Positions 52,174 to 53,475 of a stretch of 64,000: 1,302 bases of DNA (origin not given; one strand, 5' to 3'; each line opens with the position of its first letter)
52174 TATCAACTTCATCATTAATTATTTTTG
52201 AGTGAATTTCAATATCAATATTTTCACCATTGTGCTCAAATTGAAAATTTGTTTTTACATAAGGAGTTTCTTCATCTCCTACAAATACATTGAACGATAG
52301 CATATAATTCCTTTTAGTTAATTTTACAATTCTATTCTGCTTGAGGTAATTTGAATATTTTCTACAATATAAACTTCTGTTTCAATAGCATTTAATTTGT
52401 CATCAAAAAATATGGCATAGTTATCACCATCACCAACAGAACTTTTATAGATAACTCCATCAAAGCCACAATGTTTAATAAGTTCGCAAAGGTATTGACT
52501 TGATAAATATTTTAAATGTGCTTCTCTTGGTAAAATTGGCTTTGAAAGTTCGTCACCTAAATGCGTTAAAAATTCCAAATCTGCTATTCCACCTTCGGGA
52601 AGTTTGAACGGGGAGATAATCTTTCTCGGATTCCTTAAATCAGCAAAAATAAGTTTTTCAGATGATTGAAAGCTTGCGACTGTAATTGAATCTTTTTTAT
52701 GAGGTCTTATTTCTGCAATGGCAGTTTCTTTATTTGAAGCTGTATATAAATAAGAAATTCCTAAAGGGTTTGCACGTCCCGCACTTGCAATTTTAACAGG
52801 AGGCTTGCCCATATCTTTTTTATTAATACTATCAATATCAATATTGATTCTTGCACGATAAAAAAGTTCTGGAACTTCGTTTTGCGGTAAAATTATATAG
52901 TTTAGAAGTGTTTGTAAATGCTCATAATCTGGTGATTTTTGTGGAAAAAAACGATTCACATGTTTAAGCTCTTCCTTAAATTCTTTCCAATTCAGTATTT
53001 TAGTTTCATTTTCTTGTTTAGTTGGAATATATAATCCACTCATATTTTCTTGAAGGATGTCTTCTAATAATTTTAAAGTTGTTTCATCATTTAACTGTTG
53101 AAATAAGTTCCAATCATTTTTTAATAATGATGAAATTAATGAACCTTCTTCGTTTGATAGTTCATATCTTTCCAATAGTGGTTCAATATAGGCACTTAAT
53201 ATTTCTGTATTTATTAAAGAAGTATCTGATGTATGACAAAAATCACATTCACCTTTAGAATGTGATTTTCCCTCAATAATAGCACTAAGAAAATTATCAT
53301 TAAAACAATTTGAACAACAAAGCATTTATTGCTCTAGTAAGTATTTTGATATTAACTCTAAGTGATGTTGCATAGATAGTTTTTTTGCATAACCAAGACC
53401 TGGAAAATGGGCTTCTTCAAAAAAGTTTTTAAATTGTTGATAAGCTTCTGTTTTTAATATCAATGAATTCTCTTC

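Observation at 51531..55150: Five-gene cassette: sce7726-like PD-(D/E)xK + Beta/sce7725-like + Zn-ribbon-RES + two acidic small ORFs; candidate undescribed abortive-infection system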

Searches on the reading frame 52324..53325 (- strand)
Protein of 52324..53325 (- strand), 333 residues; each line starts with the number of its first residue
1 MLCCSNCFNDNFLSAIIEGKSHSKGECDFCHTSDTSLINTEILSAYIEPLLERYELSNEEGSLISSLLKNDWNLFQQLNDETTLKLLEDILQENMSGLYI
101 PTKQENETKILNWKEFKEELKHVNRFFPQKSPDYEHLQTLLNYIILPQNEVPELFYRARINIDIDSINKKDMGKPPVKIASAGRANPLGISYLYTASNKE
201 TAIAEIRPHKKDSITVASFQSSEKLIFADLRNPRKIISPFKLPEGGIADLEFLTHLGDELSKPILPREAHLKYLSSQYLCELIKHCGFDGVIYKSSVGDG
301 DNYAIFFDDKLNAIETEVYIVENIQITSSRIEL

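Call 3: search_protein_families(library=pfam, proteins=[window:52324-53325:-], max_evalue=0.1)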
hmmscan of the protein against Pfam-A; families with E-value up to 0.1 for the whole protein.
window:52324-53325:- (333 aa): 2 families
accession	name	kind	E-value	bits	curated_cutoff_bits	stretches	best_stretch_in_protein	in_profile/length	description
PF08808.17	RES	-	1.2e-13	51.8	23.2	1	179-313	21-144/157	RES domain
PF18870.6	HEPN_RES_NTD1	-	3.4e-08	34.3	27.4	1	21-131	2-128/131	HEPN/RES N-terminal domain 1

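Call 4: search_protein_families(library=ncbifam, proteins=[window:52324-53325:-], max_evalue=0.1)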
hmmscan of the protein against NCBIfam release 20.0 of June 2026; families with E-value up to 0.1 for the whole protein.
window:52324-53325:- (333 aa): 1 family
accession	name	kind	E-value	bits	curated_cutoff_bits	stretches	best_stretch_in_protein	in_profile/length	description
NF049844.1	Res_ParT_toxin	subfamily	0.045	13.5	110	0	182-217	21-56/147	type II RES/Xre toxin-antitoxin system toxin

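Call 5: search_protein_families(library=padloc, proteins=[window:52324-53325:-], max_evalue=0.1)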
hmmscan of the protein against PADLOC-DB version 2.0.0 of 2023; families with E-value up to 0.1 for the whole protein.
window:52324-53325:- (333 aa): 0 families

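Call 77: search_solved_structures(query=window:52324-53325:-, max_evalue=1, show_alignments=1)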
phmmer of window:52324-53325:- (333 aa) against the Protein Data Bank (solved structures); distinct sequences matched with E-value up to 1: 0.

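Call 83: search_protein_families(library=phrogs, proteins=[window:52324-53325:-], max_evalue=0.01)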
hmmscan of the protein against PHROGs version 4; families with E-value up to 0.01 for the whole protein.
window:52324-53325:- (333 aa): 0 families

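Call 90: search_dna_similar(query=window:52324-53325:-, collection=plasmids, mode=protein, max_rows=40, max_evalue=0.001)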
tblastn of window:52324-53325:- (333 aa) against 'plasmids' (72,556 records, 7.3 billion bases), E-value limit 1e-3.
Records with a match: 309; places in all: 312; records where one place covers at least 80% of the query: 140.
Best place of each record, by identity: <60% 309.
By first word of the organism name: Escherichia 66; Klebsiella 47; Enterobacter 32; Citrobacter 32; Shigella 29; Salmonella 13; Serratia 9; Rhizobium 8; Bacillus 7; Pantoea 6; and 32 more.
By predicted mobility (MOB-suite, as given by PLSDB): conjugative 217; non-mobilizable 51; mobilizable 41.
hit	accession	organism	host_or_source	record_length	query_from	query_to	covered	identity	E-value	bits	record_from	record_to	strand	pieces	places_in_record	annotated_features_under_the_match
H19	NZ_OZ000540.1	Shinella sp. WSC3-e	-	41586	2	327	98%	39.3%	6e-66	231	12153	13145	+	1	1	RES family NAD+ phosphorylase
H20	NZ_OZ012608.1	Shinella sp. WSD5-1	-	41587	2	327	98%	39.3%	6e-66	231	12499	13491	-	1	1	RES family NAD+ phosphorylase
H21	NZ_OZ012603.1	Shinella sp. WSD5-1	-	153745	2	327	98%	39.3%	6e-66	231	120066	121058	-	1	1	RES family NAD+ phosphorylase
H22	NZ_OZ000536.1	Shinella sp. WSC3-e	-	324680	2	327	98%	39.3%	6e-66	231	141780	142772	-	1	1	RES family NAD+ phosphorylase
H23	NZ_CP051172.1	Ralstonia pseudosolanacearum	Whole organism,potato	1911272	3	326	97%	38.3%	2e-65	230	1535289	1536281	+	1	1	none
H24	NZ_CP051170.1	Ralstonia pseudosolanacearum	Whole organism,potato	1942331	3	326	97%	38.3%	2e-65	230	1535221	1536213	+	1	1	none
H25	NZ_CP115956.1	Ralstonia pseudosolanacearum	Solanum tuberosum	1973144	3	326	97%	38.3%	2e-65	230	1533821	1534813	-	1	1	none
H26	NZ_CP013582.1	Rhizobium phaseoli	Phaseolus vulgaris,Whole ...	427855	2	331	99%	37.4%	4e-62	221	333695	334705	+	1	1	RES family NAD+ phosphorylase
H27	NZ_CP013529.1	Rhizobium phaseoli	Phaseolus vulgaris,Whole ...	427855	2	331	99%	37.4%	4e-62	221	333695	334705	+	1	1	RES family NAD+ phosphorylase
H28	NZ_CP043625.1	Glutamicibacter sp. ZJUTW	cell culture,activated sludge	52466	3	333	99%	36.6%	8e-58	208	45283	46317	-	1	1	RES family NAD+ phosphorylase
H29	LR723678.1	arsenite-oxidising bacterium NT-25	moist arsenopyrite (FeAsS)-containing ...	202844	2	306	92%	38.7%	3e-62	221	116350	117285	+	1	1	RES domain-containing protein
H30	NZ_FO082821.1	Pseudorhizobium banfieldiae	-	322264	2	306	92%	38.7%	3e-62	221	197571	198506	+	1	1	RES family NAD+ phosphorylase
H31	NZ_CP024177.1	Moraxella osloensis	Homo sapiens,single cell,skin swab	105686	2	331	99%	34.9%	4e-51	189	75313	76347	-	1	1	RES family NAD+ phosphorylase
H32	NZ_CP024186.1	Moraxella osloensis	single cell,skin swab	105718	2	331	99%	34.9%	4e-51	189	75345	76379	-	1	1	RES family NAD+ phosphorylase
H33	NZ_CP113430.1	Bacillus cereus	cell culture,petroleum sludge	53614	1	333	100%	31.5%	4e-37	148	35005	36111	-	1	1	RES domain-containing protein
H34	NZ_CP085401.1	Bacillus tropicus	single cell,soil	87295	1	333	100%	31.2%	6e-43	165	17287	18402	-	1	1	RES domain-containing protein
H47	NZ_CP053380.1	Serratia marcescens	Drosophila melanogaster,whole organism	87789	4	295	88%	26.2%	3e-9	66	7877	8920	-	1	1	RES family NAD+ phosphorylase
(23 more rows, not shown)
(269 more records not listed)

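Call 91: get_annotated_region(hit=H34, flank=3500)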
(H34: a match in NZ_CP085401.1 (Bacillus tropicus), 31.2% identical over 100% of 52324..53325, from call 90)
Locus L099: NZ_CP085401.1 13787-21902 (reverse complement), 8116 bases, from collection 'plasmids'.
description: Bacillus tropicus strain CK18 plasmid unnamed2, complete sequence
organism: Bacillus tropicus (NCBI taxid 2026188)
taxonomy: Bacteria; Bacillota; Bacilli; Bacillales; Bacillaceae; Bacillus; Bacillus tropicus
host: -; source: single cell,soil; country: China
typing (MOB-suite, as given by PLSDB): non-mobilizable; replicon rep_cluster_1698
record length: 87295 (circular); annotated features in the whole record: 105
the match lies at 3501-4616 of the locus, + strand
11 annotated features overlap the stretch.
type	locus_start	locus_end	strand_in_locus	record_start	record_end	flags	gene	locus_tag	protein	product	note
CDS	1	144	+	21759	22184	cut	-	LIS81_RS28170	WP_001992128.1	hypothetical protein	-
CDS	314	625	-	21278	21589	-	-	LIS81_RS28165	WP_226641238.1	hypothetical protein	-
CDS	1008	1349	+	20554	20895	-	-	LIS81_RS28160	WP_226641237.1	hypothetical protein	-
CDS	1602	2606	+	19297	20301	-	-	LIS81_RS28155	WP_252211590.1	endonuclease/exonuclease/phosphatase family protein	-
CDS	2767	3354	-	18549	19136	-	-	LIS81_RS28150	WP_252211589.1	DUF3967 domain-containing protein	-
CDS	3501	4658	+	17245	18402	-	-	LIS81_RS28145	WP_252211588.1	RES domain-containing protein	-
CDS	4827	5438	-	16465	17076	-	-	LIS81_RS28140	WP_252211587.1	replication-relaxation family protein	-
CDS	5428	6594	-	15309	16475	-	-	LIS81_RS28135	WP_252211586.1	FtsK/SpoIIIE domain-containing protein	-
CDS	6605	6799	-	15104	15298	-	-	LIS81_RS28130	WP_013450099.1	hypothetical protein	-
CDS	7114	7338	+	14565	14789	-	-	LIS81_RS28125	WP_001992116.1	helix-turn-helix transcriptional regulator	-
CDS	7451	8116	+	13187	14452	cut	-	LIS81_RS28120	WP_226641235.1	Y-family DNA polymerase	-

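Call 92: get_annotated_region(hit=H47, flank=3500)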
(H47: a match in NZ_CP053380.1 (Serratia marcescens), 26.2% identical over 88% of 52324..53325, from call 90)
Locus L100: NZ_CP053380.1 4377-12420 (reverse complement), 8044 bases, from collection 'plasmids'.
description: Serratia marcescens strain FY plasmid p2, complete sequence
organism: Serratia marcescens (NCBI taxid 615)
taxonomy: Bacteria; Pseudomonadota; Gammaproteobacteria; Enterobacterales; Yersiniaceae; Serratia; Serratia marcescens
host: -; source: Drosophila melanogaster,whole organism; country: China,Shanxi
typing (MOB-suite, as given by PLSDB): conjugative; replicon IncI1; relaxase MOBF; mating-pair formation MPF_F
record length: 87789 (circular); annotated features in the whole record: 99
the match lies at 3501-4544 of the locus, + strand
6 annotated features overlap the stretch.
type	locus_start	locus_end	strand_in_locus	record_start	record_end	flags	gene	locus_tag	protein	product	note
CDS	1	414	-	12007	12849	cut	-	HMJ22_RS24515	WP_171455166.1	MBL fold metallo-hydrolase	-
CDS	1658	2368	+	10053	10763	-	-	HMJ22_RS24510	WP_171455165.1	RES family NAD+ phosphorylase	-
CDS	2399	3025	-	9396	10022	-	-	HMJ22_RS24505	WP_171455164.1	DNA-binding protein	-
CDS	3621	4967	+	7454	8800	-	-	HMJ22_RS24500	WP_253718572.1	RES family NAD+ phosphorylase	-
CDS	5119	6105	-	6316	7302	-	-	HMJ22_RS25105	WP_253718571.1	hypothetical protein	-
CDS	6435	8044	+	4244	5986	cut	-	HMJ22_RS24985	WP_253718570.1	colicin-like pore-forming protein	GO:0019835 - cytolysis [Evidence IEA]; GO:0050829 - defense response to Gram-negative bacterium [Evidence IEA]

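Call 93: get_annotated_region(hit=H28, flank=3500)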
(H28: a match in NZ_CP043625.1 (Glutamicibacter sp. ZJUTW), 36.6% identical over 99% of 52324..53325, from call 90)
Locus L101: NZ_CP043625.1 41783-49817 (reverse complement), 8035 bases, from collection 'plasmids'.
description: Glutamicibacter sp. ZJUTW plasmid pQL1, complete sequence
organism: Glutamicibacter sp. ZJUTW (NCBI taxid 1155384)
taxonomy: Bacteria; Actinomycetota; Actinomycetes; Micrococcales; Micrococcaceae; Glutamicibacter; Glutamicibacter sp. ZJUTW
host: -; source: cell culture,activated sludge; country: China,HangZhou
typing (MOB-suite, as given by PLSDB): non-mobilizable
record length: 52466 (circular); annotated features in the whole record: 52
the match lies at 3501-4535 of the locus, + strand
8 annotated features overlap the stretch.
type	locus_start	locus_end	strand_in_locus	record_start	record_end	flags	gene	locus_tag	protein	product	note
CDS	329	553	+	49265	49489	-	nrdH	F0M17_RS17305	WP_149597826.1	glutaredoxin-like protein NrdH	-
CDS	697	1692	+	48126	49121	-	-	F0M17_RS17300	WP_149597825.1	DUF4192 family protein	-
CDS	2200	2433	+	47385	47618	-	-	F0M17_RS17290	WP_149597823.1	hypothetical protein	-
CDS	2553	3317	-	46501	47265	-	-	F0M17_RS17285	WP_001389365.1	IS6-like element IS6100 family transposase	-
CDS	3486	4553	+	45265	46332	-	-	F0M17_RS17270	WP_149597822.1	RES family NAD+ phosphorylase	-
CDS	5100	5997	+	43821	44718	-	-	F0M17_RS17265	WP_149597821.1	IS5 family transposase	-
CDS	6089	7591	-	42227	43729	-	-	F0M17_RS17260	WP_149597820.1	carboxylesterase family protein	-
CDS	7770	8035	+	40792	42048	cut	-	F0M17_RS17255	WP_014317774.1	DDE-type integrase/transposase/recombinase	-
